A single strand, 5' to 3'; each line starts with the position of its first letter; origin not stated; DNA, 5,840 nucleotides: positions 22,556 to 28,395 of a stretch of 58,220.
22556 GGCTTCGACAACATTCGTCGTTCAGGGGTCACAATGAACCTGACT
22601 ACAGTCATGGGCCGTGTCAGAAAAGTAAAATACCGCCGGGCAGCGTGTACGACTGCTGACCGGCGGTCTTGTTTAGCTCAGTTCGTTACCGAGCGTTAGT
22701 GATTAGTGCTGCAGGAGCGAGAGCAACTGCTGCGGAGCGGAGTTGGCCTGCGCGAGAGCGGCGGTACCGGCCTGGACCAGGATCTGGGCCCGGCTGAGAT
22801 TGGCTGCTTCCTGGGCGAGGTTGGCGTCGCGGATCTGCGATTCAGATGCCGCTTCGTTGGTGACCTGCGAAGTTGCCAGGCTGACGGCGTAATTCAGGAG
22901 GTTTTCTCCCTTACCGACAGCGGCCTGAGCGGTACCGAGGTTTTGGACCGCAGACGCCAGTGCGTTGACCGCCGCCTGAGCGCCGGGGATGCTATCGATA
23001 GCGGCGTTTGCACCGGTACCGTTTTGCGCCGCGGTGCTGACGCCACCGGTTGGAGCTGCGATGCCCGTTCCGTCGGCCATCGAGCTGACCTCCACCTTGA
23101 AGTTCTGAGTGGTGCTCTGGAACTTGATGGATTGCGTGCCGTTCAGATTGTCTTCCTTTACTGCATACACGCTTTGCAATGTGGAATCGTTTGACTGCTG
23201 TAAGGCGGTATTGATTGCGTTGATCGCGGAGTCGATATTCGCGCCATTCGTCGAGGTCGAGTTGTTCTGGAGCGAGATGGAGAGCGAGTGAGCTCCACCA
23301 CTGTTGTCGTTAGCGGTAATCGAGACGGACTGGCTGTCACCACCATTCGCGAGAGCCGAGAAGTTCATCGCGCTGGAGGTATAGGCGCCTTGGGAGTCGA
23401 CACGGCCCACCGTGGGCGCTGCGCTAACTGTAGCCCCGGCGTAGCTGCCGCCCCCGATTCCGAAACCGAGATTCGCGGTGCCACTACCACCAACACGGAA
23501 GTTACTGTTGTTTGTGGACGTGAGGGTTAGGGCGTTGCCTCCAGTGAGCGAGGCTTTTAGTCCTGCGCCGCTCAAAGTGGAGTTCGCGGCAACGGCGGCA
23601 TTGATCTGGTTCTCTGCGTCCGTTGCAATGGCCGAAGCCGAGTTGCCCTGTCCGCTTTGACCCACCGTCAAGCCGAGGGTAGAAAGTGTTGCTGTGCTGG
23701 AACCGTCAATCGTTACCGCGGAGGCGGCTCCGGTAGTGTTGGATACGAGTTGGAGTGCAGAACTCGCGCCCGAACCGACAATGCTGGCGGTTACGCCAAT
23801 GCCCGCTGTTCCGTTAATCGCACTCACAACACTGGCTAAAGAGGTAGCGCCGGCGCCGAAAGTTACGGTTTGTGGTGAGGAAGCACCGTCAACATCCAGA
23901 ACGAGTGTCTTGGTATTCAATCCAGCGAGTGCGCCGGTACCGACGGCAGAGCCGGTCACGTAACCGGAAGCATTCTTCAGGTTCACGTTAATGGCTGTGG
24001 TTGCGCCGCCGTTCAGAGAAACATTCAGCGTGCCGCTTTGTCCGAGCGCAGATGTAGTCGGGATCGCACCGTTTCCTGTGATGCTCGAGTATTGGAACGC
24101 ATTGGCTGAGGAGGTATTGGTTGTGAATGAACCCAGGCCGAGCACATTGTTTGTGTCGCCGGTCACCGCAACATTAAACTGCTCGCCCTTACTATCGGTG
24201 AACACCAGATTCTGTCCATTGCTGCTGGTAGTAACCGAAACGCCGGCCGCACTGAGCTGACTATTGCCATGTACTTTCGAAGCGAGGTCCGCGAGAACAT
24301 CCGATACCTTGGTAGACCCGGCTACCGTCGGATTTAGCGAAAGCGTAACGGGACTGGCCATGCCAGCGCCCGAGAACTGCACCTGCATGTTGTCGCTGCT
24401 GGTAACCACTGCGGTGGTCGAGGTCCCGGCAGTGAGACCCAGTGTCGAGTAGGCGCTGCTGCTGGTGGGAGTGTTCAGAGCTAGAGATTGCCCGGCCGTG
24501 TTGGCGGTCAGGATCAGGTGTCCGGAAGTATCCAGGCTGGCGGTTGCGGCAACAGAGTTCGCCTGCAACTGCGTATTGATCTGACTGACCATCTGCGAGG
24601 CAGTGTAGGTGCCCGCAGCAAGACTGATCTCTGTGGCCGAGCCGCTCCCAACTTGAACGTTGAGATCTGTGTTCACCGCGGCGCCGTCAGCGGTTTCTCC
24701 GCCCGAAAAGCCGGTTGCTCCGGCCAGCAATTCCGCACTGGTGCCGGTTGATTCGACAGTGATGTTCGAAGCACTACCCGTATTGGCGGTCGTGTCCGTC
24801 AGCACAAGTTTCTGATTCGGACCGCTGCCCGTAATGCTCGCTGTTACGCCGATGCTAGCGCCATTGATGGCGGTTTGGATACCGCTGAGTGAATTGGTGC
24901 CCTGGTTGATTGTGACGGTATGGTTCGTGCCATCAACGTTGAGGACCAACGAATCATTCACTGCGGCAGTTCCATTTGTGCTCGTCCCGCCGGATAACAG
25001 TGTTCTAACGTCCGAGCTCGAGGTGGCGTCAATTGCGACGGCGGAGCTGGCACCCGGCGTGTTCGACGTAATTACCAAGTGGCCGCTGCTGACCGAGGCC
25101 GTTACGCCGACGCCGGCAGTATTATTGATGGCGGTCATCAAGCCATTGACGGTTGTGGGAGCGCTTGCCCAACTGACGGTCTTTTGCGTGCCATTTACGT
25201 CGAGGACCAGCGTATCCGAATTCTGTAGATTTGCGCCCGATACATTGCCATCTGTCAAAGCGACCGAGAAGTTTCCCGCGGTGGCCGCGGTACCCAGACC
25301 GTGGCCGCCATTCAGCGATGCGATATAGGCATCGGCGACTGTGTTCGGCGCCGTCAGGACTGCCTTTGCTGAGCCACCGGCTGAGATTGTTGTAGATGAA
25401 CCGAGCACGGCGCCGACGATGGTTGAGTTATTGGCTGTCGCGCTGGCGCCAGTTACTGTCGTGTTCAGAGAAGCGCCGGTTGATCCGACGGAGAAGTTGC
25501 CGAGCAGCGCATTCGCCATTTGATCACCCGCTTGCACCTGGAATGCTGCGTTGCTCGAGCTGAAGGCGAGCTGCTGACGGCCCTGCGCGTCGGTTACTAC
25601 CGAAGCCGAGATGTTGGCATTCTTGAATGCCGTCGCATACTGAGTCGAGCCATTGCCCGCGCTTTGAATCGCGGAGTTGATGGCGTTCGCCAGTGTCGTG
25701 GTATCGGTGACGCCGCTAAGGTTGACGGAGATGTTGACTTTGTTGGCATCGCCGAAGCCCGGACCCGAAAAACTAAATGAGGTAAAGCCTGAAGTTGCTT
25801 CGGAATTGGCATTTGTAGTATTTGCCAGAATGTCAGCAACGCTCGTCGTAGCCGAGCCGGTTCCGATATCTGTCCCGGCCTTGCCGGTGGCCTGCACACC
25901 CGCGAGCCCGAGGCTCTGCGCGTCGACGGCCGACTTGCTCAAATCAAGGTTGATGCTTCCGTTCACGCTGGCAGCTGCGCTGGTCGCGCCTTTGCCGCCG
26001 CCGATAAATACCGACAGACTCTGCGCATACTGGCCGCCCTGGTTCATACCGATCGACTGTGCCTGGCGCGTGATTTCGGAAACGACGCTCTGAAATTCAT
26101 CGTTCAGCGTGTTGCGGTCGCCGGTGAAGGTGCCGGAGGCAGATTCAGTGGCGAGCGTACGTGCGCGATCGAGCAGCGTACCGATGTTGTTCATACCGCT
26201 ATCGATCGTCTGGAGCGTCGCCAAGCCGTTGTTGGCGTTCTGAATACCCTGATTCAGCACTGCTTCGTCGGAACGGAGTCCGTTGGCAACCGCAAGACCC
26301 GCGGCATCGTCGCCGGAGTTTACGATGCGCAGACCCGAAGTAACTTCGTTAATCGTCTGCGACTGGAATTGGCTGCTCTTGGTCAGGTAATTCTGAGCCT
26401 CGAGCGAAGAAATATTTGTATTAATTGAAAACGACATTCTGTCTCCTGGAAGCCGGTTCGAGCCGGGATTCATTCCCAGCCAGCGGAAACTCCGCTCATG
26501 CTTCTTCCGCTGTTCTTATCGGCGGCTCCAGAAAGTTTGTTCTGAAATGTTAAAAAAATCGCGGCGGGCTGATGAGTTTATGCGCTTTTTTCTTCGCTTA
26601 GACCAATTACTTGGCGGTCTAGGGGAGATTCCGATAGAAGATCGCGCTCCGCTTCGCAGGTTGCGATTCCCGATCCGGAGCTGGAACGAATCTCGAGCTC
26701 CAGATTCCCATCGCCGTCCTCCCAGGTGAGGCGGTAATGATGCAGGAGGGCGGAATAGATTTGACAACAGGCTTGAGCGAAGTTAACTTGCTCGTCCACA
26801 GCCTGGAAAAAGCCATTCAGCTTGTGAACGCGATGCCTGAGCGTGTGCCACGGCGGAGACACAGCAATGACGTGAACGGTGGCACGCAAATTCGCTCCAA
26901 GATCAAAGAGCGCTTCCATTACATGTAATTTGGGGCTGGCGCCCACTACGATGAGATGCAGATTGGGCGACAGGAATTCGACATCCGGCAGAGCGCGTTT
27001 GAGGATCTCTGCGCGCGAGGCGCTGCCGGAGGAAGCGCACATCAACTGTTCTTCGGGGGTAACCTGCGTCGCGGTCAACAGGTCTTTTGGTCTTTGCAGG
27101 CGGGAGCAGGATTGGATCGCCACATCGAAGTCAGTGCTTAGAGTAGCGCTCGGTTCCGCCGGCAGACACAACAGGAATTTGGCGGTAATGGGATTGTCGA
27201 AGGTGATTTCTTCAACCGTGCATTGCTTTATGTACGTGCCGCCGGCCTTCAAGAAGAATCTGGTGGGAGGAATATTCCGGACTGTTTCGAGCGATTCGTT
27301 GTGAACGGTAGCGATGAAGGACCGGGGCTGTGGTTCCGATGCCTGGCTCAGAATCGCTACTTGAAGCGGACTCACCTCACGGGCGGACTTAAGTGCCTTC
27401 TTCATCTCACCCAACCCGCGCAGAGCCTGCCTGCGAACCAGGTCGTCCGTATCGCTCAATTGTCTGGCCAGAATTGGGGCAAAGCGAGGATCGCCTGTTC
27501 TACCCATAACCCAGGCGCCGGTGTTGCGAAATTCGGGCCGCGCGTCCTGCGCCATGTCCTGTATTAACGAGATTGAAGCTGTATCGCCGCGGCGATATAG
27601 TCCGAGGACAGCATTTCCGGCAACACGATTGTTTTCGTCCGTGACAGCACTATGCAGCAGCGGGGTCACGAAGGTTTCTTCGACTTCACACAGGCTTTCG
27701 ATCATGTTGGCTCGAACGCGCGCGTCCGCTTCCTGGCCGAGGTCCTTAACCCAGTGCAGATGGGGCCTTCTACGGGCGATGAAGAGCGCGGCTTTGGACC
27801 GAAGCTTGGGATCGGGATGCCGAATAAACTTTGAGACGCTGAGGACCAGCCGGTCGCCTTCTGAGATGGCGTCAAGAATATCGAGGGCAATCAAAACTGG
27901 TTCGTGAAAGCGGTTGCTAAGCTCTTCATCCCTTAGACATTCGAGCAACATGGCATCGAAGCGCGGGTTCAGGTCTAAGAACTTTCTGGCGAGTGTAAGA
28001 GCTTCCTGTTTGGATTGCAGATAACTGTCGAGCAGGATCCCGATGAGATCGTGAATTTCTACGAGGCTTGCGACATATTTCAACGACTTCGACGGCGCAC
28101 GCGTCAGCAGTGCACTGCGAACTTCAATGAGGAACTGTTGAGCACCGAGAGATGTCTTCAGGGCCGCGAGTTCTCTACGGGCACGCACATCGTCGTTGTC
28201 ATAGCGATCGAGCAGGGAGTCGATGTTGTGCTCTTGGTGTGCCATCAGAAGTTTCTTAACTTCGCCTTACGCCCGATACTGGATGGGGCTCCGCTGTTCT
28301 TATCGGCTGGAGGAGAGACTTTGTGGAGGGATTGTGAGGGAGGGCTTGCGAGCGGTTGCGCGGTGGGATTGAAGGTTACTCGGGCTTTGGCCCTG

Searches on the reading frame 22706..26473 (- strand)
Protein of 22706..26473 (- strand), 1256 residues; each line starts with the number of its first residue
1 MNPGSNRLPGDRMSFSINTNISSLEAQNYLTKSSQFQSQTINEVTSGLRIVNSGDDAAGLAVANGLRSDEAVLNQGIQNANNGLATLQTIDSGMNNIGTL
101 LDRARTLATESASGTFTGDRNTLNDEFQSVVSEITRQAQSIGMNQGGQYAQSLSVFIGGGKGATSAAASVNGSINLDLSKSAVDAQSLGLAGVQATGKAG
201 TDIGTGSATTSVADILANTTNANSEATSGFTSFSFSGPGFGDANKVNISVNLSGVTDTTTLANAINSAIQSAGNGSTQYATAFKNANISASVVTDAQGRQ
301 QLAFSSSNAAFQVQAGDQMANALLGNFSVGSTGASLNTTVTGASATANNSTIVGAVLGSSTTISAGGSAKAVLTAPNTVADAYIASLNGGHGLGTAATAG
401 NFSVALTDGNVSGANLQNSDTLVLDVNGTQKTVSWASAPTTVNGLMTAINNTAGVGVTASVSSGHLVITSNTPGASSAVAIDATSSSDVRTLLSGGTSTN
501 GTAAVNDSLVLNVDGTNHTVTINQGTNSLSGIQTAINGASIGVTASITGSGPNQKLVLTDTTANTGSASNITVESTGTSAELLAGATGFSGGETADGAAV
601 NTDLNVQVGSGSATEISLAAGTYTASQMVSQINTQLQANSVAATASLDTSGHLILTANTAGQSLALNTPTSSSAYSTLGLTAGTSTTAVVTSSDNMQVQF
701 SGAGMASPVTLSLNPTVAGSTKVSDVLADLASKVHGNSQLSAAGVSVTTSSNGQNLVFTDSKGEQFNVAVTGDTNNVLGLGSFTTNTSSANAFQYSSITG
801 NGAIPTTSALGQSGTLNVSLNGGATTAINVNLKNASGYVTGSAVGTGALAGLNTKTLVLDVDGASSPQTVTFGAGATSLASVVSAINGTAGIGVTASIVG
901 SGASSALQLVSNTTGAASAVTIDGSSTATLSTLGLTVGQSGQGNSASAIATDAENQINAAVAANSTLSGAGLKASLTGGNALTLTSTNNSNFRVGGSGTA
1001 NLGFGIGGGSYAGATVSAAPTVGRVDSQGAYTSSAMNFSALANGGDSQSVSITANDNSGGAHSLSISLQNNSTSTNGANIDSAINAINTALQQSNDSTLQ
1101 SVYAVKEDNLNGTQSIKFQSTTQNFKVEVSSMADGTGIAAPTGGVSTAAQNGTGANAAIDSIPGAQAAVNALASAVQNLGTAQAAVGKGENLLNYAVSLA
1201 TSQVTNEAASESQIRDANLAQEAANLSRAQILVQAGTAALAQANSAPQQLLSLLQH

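Call 75: search_protein_families(library=pfam, max_evalue=0.001, proteins=[window:22706-26473:-])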
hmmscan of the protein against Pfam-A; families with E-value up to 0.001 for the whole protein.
window:22706-26473:- (1256 aa): 3 families
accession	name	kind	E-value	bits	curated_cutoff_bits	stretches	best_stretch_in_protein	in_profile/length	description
PF00669.25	Flagellin_N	-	7e-22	78.4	26.6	1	17-142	1-127/139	Bacterial flagellin N-terminal helical region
PF00700.27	Flagellin_C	-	3e-14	53.5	23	1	1171-1254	3-86/86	Bacterial flagellin C-terminal helical region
PF07196.18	Flagellin_IN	-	8.2e-05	23.1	22.7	1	421-472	1-55/55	Flagellin hook IN motif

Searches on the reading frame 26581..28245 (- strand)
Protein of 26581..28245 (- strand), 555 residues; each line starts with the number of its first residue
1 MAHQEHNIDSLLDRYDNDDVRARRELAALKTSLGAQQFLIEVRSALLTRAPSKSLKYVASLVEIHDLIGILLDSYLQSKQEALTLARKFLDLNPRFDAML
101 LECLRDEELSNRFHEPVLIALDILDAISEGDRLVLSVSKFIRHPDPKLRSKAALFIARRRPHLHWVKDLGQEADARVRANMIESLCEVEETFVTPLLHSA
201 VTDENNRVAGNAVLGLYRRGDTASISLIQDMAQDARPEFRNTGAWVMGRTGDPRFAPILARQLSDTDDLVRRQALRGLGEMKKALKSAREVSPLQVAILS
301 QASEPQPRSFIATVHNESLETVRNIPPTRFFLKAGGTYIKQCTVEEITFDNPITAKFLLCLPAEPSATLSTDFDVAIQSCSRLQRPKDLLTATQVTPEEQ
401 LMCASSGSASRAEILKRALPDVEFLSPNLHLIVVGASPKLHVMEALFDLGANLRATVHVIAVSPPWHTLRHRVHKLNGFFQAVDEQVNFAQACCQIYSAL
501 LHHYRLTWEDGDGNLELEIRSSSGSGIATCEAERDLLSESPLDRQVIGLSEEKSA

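Call 75: search_protein_families(library=pfam, max_evalue=0.001, proteins=[window:26581-28245:-])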
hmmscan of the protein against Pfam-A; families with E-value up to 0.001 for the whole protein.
window:26581-28245:- (555 aa): 2 families
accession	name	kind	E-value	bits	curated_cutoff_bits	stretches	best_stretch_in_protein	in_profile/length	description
PF13646.12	HEAT_2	-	2.3e-17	63.5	27.7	2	171-238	10-77/88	HEAT repeats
PF02985.28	HEAT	-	7.6e-06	26.2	23.5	0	257-281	3-27/31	HEAT repeat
